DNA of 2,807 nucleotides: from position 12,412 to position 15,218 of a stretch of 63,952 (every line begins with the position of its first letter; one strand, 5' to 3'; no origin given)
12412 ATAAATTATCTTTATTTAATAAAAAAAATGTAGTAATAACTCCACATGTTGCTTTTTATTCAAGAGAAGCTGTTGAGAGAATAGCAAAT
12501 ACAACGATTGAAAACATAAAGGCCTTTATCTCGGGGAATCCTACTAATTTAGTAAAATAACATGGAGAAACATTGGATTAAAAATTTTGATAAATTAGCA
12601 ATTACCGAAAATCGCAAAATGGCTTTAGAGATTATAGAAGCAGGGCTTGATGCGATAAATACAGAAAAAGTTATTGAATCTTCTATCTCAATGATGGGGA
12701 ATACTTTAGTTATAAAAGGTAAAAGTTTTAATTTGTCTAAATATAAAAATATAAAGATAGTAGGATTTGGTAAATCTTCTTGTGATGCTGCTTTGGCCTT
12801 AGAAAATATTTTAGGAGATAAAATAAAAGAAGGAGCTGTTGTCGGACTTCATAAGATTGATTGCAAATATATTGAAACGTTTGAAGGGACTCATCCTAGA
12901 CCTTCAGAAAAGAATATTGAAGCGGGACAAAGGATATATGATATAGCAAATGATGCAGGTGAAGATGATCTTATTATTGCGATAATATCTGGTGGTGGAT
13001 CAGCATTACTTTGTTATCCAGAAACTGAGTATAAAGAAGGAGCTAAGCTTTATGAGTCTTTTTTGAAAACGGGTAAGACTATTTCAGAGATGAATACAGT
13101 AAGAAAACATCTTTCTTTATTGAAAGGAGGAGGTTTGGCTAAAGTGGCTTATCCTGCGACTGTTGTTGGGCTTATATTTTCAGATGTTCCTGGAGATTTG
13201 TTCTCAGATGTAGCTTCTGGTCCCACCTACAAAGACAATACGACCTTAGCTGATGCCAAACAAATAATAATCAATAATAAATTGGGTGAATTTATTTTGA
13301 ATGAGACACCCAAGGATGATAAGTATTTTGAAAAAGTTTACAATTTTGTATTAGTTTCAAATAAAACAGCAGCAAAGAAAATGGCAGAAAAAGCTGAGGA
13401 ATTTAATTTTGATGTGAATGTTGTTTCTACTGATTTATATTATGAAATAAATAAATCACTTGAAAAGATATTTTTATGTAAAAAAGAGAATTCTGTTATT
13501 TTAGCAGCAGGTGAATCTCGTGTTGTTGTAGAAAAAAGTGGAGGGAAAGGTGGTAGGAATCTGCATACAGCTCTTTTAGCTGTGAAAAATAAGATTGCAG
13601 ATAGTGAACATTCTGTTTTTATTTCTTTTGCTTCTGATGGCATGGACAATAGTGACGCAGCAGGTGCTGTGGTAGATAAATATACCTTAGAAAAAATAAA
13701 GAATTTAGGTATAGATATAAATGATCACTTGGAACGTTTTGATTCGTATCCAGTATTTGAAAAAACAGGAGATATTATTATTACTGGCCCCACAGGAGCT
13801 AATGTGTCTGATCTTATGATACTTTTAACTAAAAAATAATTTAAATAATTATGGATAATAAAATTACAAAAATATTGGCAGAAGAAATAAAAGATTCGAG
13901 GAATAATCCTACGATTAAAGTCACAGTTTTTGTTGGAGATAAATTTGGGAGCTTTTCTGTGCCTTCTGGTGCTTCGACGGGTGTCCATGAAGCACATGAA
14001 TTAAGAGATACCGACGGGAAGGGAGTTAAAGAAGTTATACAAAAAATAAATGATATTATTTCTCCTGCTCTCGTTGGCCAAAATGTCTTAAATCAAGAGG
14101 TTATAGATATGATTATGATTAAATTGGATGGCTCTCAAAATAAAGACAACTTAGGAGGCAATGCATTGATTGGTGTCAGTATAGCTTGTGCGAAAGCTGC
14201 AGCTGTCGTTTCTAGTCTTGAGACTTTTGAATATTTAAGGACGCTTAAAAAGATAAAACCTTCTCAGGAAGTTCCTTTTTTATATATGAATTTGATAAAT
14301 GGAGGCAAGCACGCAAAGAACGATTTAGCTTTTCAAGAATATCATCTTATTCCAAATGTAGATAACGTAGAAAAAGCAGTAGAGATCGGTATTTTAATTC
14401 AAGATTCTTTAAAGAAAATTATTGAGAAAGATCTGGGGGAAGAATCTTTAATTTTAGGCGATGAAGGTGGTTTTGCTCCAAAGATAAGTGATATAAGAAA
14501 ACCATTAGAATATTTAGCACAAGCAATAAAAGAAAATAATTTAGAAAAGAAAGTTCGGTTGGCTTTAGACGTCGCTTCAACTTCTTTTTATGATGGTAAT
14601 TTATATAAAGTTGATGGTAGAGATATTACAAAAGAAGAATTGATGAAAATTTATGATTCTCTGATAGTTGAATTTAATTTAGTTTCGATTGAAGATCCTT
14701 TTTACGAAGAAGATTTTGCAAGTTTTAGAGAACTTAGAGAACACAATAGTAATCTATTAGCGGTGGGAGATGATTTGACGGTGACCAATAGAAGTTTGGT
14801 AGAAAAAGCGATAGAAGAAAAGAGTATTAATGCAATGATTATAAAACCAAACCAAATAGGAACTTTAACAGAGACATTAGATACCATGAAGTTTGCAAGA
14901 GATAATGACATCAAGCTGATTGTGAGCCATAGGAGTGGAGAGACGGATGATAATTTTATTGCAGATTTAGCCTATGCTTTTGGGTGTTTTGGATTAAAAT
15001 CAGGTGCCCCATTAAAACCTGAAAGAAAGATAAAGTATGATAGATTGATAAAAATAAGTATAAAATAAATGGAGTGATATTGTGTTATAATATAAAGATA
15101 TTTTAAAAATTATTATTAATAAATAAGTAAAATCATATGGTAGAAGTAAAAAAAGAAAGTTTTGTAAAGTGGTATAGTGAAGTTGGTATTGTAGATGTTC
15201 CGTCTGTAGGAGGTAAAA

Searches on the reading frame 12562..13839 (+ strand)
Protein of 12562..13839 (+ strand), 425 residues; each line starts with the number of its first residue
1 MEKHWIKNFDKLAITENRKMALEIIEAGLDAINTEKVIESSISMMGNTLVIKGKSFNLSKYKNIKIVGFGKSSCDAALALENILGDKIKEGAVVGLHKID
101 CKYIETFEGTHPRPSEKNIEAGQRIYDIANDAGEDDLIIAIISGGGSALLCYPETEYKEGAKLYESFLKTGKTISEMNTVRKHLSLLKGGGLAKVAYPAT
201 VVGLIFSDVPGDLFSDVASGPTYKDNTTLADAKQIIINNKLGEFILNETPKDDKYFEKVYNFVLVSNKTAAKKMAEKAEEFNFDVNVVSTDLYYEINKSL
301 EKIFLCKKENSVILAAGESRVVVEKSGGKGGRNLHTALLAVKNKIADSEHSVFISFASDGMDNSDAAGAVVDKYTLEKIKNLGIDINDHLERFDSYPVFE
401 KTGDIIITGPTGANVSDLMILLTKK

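Call 95: search_protein_families(library=pfam, proteins=[window:12562-13839:+], max_evalue=0.00001)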
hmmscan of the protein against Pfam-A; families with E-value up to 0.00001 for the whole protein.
window:12562-13839:+ (425 aa): 2 families
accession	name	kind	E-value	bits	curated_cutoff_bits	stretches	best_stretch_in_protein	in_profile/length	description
PF13660.11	DUF4147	-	1.4e-62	211.7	23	1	21-242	2-223/234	Domain of unknown function (DUF4147)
PF05161.18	MOFRL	-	4.4e-28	98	28.3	1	312-417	2-106/106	MOFRL family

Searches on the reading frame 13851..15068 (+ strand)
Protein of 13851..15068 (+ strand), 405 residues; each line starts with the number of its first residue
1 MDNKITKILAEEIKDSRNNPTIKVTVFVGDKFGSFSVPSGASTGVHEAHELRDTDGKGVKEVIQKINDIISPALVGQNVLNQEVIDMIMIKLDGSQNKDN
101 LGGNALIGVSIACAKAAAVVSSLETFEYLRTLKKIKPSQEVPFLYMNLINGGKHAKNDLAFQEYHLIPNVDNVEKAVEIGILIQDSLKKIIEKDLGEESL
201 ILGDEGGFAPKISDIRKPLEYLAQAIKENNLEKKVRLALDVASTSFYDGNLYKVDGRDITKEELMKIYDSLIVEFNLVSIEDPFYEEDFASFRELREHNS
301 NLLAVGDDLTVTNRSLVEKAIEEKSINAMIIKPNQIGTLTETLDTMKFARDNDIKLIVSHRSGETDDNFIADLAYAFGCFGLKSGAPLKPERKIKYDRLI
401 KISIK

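Call 95: search_protein_families(library=pfam, proteins=[window:13851-15068:+], max_evalue=0.00001)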
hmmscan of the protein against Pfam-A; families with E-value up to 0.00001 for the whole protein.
window:13851-15068:+ (405 aa): 3 families
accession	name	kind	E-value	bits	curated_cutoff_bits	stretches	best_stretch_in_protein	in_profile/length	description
PF00113.28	Enolase_C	-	7.3e-74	249.2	21.5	1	141-402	4-277/296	Enolase, C-terminal TIM barrel domain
PF03952.21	Enolase_N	-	5.7e-42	143.4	35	1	5-129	1-131/131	Enolase, N-terminal domain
PF13378.12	MR_MLE_C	-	2.3e-06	27.9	29.4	1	261-360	57-154/219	Enolase C-terminal domain-like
